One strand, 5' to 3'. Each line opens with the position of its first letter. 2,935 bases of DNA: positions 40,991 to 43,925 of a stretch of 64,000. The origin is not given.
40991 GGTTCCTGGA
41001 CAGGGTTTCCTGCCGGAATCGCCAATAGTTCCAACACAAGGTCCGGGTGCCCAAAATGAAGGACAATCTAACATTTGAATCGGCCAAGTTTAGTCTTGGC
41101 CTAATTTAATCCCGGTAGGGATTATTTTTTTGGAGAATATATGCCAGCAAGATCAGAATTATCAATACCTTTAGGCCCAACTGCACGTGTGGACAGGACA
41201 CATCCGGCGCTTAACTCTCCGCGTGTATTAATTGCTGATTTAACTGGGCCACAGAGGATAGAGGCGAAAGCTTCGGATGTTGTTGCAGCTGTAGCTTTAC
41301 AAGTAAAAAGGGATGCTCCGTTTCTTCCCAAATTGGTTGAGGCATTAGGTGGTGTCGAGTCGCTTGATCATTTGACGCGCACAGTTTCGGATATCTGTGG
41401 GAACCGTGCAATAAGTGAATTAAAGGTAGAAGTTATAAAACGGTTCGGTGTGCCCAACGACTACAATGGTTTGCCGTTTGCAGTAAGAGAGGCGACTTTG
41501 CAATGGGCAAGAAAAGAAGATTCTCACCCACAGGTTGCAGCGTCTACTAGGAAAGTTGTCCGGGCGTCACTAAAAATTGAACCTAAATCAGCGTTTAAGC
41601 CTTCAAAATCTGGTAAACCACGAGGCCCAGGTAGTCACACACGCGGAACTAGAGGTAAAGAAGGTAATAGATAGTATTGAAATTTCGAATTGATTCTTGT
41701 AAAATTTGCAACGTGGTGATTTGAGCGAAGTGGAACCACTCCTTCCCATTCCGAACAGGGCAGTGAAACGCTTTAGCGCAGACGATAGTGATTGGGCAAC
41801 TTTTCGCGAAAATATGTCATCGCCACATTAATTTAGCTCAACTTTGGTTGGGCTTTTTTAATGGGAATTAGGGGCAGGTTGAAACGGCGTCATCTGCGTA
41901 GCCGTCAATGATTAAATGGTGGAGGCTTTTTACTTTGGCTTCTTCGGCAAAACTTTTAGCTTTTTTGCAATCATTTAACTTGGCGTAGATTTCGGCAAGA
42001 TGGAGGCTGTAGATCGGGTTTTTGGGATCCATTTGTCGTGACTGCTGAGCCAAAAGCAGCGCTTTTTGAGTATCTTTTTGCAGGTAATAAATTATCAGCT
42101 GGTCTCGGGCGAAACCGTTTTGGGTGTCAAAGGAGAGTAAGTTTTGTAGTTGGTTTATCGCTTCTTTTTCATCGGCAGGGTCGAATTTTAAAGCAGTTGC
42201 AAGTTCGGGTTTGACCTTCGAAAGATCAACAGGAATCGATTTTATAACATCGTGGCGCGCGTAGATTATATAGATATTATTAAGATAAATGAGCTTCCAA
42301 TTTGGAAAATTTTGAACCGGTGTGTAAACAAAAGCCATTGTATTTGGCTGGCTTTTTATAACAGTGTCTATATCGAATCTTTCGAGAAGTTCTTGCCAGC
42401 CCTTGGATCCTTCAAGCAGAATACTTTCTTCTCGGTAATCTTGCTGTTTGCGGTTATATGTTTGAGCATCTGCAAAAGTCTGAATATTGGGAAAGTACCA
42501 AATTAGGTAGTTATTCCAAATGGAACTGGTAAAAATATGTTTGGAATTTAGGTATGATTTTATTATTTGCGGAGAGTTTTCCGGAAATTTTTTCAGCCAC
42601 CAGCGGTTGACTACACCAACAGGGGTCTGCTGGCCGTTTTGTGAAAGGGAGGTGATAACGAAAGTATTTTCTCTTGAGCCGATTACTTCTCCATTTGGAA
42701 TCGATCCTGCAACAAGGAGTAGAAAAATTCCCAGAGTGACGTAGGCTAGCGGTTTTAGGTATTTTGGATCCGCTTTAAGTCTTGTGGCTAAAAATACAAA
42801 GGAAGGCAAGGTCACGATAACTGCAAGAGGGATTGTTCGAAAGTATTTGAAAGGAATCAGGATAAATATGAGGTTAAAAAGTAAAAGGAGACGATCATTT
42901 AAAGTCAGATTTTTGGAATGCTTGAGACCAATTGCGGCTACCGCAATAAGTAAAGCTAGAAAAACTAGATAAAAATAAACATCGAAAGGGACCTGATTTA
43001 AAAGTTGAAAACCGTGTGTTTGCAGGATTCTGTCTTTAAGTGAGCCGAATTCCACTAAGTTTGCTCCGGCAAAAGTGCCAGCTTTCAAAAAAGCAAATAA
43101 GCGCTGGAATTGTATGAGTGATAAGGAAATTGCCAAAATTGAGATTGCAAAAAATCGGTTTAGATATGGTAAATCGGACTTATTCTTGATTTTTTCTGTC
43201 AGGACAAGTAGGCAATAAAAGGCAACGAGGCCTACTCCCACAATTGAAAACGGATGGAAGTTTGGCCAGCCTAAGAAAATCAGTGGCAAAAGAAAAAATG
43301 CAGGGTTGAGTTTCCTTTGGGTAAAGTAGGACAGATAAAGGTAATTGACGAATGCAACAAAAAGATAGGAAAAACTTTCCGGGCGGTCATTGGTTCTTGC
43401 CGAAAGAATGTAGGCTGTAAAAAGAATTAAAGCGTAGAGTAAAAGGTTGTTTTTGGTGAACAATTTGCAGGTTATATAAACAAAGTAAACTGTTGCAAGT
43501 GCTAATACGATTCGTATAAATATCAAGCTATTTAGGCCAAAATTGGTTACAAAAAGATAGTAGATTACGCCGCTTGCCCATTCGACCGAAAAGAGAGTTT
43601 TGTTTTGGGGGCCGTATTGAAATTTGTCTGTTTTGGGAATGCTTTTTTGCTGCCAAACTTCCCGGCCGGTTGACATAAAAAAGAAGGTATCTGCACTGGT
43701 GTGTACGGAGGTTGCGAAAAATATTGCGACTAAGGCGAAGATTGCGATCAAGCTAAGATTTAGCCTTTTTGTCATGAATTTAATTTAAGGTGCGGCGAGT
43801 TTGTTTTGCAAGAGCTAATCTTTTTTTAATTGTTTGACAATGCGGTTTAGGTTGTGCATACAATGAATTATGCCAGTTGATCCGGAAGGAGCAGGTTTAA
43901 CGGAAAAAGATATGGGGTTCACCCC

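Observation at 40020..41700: Five translationally coupled, compositionally foreign ORFs between the 23S processing stem and the 5S rRNA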

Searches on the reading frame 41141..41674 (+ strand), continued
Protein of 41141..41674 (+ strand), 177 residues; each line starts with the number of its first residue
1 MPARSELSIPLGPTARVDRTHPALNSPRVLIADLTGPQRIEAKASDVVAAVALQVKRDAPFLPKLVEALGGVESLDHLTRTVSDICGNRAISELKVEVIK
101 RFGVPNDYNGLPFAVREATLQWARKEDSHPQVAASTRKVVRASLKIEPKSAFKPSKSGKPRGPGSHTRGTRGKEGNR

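Call 101: fold_search(model_id=the predicted structure, library=viral)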
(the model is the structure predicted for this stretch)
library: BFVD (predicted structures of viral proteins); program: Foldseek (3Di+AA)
matches with E <= 10: 124; with E <= 0.001: 0
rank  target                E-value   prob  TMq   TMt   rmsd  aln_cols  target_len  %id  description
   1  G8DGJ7                7.1e-01  0.13  0.17  0.11  25.6       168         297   13  (no name in the UniProt tables at hand)
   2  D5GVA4                9.7e-01  0.08  0.16  0.13  22.8       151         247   12  Hypothetical phage protein [Campylobacter phage CP220]
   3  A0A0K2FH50            1.6e+00  0.06  0.13  0.08  20.5       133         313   10  Uncharacterized protein [Achromobacter phage phiAxp-2]
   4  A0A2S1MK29            1.8e+00  0.05  0.15  0.04  19.7       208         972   12  EO1 [Rhynchobatus djiddensis adomavirus 1]
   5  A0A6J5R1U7            2.1e+00  0.09  0.18  0.25  19.2       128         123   12  Uncharacterized protein [uncultured Caudovirales phage]
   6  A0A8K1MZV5            2.1e+00  0.06  0.17  0.04  13.5       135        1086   16  RNA-directed RNA polymerase (Fragment) [Chuviridae sp.]
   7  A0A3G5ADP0            2.1e+00  0.06  0.13  0.16  12.4        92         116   18  Uncharacterized protein [Satyrvirus sp.]
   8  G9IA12                2.2e+00  0.05  0.14  0.14  13.9       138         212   12  (no name in the UniProt tables at hand)
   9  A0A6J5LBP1            2.4e+00  0.06  0.15  0.17  17.5       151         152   13  Uncharacterized protein [uncultured Caudovirales phage]
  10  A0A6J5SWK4            2.4e+00  0.04  0.15  0.15  23.1       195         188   11  Uncharacterized protein [uncultured Caudovirales phage]
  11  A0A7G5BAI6            2.5e+00  0.10  0.24  0.22  11.7       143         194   13  Uncharacterized protein [Ralstonia phage Gervaise]
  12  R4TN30                2.5e+00  0.06  0.16  0.17  14.7       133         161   15  (no name in the UniProt tables at hand)
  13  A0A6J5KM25            2.5e+00  0.04  0.15  0.18  23.4       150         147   12  Uncharacterized protein [uncultured Caudovirales phage]
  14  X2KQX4                2.5e+00  0.04  0.16  0.16  25.1       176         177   18  DUF1360 domain-containing protein [Mycobacterium phage Badfish]
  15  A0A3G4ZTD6            2.5e+00  0.04  0.13  0.10  17.4       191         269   12  Uncharacterized protein [Edafosvirus sp.]
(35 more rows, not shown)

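Call 104: search_dna_similar(query=window:41141-41671:+, collection=plasmids, mode=protein, max_evalue=0.01)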
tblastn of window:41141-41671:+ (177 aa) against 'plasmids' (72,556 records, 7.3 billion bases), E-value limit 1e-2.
No match.

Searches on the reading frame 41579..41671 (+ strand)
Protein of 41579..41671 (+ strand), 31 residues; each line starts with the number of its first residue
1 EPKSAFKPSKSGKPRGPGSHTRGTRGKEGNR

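Call 86: search_solved_structures(query=window:41579-41671:+, max_evalue=10, show_alignments=3)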
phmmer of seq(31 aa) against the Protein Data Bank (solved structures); distinct sequences matched with E-value up to 10: 7.
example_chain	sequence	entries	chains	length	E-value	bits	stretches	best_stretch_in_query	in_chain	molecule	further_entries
3bpl_B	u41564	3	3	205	1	13.3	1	3-24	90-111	Interleukin-4 receptor alpha chain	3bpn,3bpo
6wgl_C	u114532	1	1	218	1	13.3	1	3-24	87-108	Interleukin-4 receptor subunit alpha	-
6oel_B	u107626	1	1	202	1.2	13.2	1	3-24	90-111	Interleukin-4 receptor subunit alpha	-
5e4e_B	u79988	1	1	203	1.2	13.2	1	3-24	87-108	Interleukin-4 receptor subunit alpha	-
1iar_B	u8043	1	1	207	1.2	13.1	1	3-24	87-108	PROTEIN (INTERLEUKIN-4 RECEPTOR ALPHA CHAIN)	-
8z8l_B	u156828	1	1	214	1.2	13.1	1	3-24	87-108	Interleukin-4 receptor subunit alpha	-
8k4q_A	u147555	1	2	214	1.3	13.1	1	3-24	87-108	Interleukin-4 receptor subunit alpha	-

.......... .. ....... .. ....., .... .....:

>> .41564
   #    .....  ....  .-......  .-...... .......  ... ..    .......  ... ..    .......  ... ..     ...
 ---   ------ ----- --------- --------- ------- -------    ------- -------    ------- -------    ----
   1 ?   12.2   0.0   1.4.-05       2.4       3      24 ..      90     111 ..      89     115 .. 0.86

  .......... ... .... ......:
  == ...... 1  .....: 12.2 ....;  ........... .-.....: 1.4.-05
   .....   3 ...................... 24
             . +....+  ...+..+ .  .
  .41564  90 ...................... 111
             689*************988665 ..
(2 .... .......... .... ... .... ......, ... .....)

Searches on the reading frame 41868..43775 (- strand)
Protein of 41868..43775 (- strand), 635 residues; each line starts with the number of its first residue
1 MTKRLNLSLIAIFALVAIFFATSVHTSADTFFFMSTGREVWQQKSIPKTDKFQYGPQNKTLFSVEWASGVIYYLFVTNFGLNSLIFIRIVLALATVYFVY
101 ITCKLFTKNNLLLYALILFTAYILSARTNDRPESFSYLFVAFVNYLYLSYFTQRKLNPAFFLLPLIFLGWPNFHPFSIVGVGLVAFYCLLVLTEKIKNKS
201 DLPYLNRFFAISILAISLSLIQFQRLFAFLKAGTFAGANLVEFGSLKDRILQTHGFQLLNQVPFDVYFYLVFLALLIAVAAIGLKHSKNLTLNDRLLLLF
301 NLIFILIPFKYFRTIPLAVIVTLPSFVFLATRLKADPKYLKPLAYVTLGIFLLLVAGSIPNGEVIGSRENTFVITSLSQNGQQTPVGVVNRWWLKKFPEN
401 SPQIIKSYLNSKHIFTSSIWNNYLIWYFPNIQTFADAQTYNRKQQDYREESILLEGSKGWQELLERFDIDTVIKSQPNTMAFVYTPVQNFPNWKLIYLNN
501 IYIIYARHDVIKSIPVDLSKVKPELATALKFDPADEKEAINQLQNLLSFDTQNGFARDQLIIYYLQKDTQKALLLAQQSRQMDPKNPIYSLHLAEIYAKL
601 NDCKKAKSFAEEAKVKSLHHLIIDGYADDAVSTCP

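Call 64: search_protein_families(library=ncbifam, proteins=[window:41868-43775:-], max_evalue=1)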
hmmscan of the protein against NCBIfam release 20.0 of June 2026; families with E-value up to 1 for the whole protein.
window:41868-43775:- (635 aa): 2 families
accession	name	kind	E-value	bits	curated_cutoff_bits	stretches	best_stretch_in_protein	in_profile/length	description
TIGR02917.1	PEP_TPR_lipo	equivalog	1.1e-05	23.5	312.2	1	534-613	411-491/899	XrtA/PEP-CTERM system TPR-repeat protein PrsT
NF052400.1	M48_BAM_BepA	equivalog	0.0053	15.6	570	1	531-609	318-397/483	beta-barrel assembly-enhancing protease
